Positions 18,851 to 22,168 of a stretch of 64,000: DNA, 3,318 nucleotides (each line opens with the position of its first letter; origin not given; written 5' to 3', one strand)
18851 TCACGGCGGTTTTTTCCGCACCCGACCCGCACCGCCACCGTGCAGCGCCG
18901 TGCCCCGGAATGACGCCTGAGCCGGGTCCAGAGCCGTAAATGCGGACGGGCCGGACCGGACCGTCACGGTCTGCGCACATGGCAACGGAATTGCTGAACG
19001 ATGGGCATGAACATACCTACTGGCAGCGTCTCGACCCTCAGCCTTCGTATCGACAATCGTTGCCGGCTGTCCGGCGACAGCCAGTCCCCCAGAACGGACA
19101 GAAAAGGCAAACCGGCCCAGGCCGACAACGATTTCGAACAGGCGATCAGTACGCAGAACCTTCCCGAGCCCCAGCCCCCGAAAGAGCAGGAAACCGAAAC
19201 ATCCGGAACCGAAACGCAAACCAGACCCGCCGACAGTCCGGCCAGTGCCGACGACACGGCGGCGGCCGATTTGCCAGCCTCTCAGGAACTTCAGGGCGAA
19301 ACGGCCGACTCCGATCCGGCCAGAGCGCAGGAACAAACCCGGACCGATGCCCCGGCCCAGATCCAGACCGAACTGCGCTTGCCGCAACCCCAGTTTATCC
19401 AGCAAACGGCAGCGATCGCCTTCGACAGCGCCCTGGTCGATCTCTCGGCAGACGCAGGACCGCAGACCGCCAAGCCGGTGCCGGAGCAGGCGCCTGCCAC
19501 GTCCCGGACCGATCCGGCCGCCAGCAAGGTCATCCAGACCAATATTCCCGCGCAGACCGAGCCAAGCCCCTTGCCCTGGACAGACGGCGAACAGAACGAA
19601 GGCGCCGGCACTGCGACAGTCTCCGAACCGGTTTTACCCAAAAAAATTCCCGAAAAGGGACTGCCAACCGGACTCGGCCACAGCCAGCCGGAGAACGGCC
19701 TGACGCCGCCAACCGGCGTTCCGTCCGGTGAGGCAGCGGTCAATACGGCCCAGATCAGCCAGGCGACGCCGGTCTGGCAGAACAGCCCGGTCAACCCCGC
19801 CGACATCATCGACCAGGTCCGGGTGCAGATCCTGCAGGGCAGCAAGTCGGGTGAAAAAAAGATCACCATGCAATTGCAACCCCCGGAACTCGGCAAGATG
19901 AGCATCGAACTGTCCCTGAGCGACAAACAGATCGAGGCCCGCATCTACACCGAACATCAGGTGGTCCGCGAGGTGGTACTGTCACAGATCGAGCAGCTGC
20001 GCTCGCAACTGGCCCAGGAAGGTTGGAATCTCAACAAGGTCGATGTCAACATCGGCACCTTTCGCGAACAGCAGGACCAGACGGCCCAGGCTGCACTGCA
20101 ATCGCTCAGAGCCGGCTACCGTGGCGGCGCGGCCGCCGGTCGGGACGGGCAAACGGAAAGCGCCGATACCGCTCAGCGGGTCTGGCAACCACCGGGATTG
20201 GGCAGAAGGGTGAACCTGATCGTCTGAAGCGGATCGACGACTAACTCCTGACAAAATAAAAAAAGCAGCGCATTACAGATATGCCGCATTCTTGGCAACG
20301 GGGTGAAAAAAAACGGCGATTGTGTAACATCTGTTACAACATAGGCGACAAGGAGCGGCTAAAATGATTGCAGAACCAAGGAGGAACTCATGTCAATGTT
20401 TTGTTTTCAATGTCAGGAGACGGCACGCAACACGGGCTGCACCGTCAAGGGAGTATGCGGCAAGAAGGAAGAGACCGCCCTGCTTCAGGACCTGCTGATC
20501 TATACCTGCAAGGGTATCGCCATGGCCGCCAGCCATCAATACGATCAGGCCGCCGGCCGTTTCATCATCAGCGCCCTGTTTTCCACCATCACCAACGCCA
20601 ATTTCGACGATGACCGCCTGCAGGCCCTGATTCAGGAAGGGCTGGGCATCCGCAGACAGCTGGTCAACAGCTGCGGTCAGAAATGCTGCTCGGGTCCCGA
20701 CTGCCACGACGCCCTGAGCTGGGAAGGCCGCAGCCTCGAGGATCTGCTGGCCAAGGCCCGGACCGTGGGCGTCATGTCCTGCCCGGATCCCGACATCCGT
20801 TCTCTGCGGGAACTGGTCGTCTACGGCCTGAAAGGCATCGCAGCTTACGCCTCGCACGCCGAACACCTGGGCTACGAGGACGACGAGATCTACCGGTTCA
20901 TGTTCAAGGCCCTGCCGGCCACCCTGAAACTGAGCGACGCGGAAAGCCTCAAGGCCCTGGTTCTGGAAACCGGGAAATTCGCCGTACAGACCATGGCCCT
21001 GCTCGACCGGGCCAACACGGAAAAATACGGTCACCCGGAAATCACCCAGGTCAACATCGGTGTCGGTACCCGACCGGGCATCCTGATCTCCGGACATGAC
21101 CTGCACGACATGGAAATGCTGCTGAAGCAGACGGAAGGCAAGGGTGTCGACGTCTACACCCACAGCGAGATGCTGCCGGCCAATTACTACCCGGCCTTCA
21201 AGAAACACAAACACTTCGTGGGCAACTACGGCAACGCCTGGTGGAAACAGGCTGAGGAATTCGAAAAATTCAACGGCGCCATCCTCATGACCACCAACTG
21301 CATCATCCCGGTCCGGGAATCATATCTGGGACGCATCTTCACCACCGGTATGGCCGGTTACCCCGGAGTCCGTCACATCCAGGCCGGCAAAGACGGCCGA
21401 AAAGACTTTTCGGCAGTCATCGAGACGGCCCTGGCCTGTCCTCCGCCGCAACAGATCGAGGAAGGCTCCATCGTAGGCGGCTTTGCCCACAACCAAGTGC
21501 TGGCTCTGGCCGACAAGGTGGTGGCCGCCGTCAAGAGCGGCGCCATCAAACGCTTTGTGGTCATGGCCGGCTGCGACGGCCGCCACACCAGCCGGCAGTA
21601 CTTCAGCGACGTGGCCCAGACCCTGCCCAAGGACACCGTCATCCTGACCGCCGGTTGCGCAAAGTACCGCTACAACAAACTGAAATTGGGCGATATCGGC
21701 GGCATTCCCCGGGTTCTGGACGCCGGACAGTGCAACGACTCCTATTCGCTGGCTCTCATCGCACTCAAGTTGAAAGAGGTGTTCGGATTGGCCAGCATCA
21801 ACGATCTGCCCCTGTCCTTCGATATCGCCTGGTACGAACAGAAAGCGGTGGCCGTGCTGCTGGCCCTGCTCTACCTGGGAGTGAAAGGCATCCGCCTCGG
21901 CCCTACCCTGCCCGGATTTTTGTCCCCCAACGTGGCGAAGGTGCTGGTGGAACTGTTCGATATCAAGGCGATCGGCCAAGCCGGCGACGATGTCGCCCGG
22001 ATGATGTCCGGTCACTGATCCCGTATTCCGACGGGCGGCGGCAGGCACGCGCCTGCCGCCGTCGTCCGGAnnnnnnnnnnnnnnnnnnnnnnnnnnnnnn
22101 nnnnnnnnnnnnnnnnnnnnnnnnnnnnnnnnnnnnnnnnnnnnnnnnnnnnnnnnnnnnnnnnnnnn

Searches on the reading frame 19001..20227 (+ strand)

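Call 29: search_protein_families(library=pfam, proteins=[window:19001-20227:+], max_evalue=0.01)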
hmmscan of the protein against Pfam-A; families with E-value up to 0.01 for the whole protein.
window:19001-20227:+ (408 aa): 2 families
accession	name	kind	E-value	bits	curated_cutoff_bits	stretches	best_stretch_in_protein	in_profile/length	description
PF02120.21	Flg_hook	-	4.6e-19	68.4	29.8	1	276-357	3-84/85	Flagellar hook-length control protein FliK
PF09483.15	HpaP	-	0.00014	22.3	23.8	1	283-351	21-89/90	Type III secretion protein (HpaP)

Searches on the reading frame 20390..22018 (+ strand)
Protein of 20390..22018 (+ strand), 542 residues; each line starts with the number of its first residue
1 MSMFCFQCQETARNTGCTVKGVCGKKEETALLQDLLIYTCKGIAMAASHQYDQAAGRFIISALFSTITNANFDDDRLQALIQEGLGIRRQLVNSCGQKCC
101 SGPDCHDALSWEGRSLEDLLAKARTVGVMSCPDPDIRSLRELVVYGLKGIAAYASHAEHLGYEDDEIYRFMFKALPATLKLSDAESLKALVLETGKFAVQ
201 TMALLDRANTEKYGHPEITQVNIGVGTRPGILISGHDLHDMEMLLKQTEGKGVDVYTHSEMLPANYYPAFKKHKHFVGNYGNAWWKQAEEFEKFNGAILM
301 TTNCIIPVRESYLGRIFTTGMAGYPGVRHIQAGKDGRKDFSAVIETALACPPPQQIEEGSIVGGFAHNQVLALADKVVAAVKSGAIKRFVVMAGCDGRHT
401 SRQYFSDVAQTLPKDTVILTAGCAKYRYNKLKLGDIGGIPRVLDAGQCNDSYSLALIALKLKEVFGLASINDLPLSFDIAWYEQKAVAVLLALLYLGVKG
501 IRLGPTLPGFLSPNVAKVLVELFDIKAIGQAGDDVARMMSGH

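Call 29: search_protein_families(library=pfam, proteins=[window:20390-22018:+], max_evalue=0.01)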
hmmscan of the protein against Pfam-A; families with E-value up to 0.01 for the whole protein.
window:20390-22018:+ (542 aa): 1 family
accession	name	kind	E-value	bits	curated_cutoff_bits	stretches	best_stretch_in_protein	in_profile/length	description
PF03063.25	Prismane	-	2.9e-172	574.3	27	1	3-535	1-512/513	Prismane/CO dehydrogenase family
